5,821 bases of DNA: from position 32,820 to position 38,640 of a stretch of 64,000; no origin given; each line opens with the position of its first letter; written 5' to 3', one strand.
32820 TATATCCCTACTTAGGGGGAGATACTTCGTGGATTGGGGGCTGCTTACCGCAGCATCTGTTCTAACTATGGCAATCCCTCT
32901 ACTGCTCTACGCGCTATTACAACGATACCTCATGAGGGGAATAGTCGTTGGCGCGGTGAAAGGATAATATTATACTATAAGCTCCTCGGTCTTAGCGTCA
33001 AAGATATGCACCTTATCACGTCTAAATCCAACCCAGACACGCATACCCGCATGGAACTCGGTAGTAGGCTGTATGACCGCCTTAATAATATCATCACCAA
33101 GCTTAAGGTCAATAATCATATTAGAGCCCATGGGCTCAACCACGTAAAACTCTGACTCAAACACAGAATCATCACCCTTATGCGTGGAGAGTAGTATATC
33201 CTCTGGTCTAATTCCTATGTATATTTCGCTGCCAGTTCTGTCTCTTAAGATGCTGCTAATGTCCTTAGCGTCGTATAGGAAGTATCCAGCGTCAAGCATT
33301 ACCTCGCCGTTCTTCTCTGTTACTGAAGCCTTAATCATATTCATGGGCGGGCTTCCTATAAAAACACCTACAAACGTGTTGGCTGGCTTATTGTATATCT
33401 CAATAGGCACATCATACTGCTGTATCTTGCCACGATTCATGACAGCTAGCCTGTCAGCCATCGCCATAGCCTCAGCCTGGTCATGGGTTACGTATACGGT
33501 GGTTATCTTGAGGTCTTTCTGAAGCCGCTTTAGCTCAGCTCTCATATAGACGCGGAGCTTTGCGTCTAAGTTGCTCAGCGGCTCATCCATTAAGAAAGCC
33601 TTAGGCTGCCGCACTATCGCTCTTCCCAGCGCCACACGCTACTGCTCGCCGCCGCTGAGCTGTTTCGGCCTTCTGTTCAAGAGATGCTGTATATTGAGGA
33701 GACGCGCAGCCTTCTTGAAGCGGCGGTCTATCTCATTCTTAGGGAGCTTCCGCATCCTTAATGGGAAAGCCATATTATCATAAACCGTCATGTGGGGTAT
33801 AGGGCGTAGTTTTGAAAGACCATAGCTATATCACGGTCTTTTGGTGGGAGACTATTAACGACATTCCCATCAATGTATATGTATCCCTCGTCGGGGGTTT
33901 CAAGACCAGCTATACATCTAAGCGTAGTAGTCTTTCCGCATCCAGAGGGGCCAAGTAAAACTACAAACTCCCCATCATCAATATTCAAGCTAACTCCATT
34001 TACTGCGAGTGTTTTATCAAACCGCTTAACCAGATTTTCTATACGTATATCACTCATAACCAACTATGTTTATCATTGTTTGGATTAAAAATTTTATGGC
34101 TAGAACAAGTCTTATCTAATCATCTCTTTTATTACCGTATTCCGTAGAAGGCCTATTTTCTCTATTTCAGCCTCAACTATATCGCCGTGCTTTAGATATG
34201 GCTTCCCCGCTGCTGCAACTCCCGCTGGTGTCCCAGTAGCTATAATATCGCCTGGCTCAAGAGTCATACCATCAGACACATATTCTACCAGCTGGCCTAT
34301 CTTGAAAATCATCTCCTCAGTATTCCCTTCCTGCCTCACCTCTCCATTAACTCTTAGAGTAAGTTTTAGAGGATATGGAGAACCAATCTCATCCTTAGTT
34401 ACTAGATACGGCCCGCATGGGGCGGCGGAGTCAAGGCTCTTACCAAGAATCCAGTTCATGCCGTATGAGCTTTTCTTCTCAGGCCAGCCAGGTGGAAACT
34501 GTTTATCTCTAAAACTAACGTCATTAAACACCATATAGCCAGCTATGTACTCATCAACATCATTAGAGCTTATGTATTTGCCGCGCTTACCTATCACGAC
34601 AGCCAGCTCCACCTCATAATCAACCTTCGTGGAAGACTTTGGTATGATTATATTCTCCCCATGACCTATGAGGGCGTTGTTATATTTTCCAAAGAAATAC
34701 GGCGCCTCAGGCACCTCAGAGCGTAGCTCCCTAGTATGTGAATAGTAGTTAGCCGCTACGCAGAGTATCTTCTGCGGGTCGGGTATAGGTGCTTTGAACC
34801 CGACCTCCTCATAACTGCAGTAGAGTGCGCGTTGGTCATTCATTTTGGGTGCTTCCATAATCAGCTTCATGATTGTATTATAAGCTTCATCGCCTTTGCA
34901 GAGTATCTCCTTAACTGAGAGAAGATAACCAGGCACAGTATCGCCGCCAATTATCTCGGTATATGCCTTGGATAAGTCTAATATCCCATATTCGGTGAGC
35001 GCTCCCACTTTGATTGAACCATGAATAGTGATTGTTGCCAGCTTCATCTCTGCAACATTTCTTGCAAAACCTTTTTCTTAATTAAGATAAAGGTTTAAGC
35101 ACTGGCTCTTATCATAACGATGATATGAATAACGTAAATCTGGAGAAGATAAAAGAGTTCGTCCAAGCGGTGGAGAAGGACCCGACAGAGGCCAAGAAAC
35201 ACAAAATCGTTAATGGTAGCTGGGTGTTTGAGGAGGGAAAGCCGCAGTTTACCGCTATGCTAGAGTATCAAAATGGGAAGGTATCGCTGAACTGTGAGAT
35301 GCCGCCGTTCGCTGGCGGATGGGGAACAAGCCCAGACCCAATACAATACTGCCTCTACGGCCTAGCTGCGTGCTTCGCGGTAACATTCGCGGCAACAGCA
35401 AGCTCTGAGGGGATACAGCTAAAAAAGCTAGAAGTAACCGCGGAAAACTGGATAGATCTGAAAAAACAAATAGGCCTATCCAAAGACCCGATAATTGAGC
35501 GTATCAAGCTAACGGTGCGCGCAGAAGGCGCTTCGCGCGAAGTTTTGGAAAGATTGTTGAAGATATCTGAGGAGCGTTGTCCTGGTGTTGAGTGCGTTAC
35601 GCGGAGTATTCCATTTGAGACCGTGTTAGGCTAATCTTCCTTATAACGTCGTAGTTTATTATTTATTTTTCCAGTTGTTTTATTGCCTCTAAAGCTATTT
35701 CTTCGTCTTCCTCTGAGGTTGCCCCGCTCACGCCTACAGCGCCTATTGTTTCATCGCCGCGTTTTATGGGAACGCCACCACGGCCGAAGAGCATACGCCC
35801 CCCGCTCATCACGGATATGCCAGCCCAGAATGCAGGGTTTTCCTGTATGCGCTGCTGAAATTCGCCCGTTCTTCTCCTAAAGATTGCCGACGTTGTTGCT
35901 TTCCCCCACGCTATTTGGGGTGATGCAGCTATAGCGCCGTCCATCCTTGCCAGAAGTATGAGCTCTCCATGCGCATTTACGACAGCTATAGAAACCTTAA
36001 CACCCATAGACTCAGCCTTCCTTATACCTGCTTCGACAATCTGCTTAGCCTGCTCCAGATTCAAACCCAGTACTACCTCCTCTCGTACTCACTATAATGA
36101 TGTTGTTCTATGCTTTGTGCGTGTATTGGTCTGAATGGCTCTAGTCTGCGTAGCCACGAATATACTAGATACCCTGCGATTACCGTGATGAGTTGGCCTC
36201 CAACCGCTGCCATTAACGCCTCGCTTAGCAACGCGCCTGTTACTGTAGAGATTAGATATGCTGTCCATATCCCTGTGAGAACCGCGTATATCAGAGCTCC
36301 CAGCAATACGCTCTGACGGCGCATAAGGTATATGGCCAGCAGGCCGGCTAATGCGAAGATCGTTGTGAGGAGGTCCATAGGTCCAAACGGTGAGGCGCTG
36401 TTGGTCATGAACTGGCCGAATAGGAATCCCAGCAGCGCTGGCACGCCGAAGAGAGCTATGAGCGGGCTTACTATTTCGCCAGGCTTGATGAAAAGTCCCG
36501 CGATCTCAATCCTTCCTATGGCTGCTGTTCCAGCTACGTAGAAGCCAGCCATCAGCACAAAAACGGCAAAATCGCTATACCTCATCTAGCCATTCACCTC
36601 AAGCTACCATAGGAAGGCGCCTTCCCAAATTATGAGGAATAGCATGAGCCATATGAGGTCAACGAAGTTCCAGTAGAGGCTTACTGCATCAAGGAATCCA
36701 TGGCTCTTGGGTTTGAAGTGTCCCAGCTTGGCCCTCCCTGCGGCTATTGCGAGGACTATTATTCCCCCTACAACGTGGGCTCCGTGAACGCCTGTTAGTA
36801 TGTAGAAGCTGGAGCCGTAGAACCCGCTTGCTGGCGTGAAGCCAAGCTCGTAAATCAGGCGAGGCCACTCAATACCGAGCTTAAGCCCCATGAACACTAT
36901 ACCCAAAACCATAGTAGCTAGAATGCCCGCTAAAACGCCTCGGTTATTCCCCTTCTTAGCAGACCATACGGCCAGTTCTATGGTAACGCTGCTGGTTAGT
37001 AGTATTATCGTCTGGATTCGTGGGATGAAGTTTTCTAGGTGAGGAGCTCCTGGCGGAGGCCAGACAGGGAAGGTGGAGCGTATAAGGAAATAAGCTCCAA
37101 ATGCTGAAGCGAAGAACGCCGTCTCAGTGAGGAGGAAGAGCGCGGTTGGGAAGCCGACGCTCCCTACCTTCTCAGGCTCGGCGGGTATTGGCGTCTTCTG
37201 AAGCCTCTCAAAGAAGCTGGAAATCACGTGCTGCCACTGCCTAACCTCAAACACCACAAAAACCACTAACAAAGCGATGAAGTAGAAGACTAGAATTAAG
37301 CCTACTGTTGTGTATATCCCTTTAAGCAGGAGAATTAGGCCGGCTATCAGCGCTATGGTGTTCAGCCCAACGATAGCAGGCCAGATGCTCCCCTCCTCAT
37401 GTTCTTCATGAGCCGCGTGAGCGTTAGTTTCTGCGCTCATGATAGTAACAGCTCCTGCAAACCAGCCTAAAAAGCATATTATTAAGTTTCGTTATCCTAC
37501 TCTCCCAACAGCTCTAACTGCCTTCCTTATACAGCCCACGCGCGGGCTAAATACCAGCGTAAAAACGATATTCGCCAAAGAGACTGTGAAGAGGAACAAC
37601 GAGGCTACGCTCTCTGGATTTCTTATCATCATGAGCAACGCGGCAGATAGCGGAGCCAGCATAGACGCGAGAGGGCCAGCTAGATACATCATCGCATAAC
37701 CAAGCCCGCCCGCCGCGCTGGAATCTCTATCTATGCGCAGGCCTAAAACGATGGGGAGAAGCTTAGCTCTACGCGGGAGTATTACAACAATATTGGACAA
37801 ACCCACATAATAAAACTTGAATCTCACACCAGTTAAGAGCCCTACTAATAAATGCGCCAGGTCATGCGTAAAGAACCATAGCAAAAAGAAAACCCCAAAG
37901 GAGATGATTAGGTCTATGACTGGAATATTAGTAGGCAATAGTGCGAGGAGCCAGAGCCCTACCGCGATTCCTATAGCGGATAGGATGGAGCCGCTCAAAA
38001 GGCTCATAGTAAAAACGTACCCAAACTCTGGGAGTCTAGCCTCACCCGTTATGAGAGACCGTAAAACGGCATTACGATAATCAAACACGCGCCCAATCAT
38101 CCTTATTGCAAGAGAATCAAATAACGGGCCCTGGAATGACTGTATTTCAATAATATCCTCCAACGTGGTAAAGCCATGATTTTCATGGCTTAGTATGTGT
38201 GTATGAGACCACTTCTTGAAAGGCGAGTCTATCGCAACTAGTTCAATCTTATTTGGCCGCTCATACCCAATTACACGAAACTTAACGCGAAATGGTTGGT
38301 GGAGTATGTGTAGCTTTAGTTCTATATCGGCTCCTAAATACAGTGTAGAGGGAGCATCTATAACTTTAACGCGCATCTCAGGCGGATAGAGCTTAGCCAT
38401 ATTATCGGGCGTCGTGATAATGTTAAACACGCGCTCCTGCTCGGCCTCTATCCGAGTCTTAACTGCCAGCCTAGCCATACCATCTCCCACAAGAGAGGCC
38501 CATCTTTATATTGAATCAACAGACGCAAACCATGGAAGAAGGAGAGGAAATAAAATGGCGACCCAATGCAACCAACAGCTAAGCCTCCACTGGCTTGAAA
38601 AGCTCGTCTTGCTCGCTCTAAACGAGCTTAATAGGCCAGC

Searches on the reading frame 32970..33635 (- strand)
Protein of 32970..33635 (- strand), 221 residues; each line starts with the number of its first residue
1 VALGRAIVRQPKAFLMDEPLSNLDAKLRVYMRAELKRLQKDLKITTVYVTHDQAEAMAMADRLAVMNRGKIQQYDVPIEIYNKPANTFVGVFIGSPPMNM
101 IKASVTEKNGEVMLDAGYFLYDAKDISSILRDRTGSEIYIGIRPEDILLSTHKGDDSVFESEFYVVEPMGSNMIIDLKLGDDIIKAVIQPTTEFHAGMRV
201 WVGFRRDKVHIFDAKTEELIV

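Call 93: search_protein_families(library=pfam, proteins=[window:32970-33635:-], max_evalue=0.001)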
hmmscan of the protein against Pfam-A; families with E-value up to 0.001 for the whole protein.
window:32970-33635:- (221 aa): 2 families
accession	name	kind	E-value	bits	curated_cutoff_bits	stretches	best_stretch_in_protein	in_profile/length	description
PF17912.7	OB_MalK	-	8.5e-11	43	27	1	94-147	1-53/53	MalK OB fold domain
PF08402.16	TOBE_2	-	3.1e-07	30.8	21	1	140-212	1-76/76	TOBE domain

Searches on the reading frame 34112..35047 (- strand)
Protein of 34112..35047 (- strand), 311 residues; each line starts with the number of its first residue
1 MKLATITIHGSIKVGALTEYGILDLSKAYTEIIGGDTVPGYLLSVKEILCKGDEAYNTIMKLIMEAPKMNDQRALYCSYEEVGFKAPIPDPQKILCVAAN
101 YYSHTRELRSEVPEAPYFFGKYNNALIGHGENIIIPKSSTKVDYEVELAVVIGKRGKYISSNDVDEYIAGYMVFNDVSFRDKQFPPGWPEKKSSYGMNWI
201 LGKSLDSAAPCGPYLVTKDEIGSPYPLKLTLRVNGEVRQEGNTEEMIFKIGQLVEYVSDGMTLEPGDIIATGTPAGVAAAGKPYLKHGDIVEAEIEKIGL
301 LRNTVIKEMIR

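Call 94: search_protein_families(library=pfam, proteins=[window:34112-35047:-], max_evalue=0.001)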
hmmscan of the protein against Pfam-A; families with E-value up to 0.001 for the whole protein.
window:34112-35047:- (311 aa): 1 family
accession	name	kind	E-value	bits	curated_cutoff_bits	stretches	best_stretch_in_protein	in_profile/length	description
PF01557.24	FAA_hydrolase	-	3.8e-71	239.6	23.9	1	93-305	1-213/214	Fumarylacetoacetate (FAA) hydrolase C-terminal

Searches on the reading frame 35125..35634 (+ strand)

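Call 94: search_protein_families(library=pfam, proteins=[window:35125-35634:+], max_evalue=0.001)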
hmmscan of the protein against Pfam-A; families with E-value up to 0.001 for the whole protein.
window:35125-35634:+ (169 aa): 1 family
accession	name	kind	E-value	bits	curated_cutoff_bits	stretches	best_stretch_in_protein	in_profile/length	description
PF02566.24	OsmC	-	5e-17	62.6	27.5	1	67-166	3-99/100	OsmC-like protein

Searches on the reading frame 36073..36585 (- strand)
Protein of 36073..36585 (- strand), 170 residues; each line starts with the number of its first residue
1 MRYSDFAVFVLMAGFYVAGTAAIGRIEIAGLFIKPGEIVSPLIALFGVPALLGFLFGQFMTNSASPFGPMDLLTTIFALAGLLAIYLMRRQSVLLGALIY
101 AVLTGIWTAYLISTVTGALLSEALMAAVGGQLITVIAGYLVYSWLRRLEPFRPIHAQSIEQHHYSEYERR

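Call 94: search_protein_families(library=pfam, proteins=[window:36073-36585:-], max_evalue=0.001)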
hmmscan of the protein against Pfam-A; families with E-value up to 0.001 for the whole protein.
window:36073-36585:- (170 aa): 1 family
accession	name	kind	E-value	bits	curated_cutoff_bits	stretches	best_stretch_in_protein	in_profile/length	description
PF06177.16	QueT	-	1e-06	29.6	33.7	1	11-146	6-140/141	QueT transporter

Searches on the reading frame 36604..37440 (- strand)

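Call 94: search_protein_families(library=pfam, proteins=[window:36604-37440:-], max_evalue=0.001)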
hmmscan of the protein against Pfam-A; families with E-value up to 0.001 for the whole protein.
window:36604-37440:- (278 aa): 1 family
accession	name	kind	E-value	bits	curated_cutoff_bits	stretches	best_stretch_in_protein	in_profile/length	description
PF00510.24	COX3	-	5.2e-32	112.2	23.8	1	18-272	9-254/258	Cytochrome c oxidase subunit III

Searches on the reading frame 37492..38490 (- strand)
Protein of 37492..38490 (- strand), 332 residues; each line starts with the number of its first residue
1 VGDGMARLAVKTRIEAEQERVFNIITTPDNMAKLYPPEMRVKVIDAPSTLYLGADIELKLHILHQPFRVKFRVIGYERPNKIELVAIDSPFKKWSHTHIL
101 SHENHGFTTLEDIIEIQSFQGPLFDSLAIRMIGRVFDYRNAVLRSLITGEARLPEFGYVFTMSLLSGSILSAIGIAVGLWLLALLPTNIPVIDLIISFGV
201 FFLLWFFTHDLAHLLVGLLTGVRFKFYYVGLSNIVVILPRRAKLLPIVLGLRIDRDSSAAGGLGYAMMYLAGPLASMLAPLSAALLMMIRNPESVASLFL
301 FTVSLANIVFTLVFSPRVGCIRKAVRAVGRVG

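Call 94: search_protein_families(library=pfam, proteins=[window:37492-38490:-], max_evalue=0.001)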
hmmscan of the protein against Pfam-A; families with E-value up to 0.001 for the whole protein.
window:37492-38490:- (332 aa): 1 family
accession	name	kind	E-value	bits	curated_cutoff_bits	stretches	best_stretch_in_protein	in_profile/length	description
PF10604.15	Polyketide_cyc2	-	7.8e-06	26.7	27.4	1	5-143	1-137/142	Polyketide cyclase / dehydrase and lipid transport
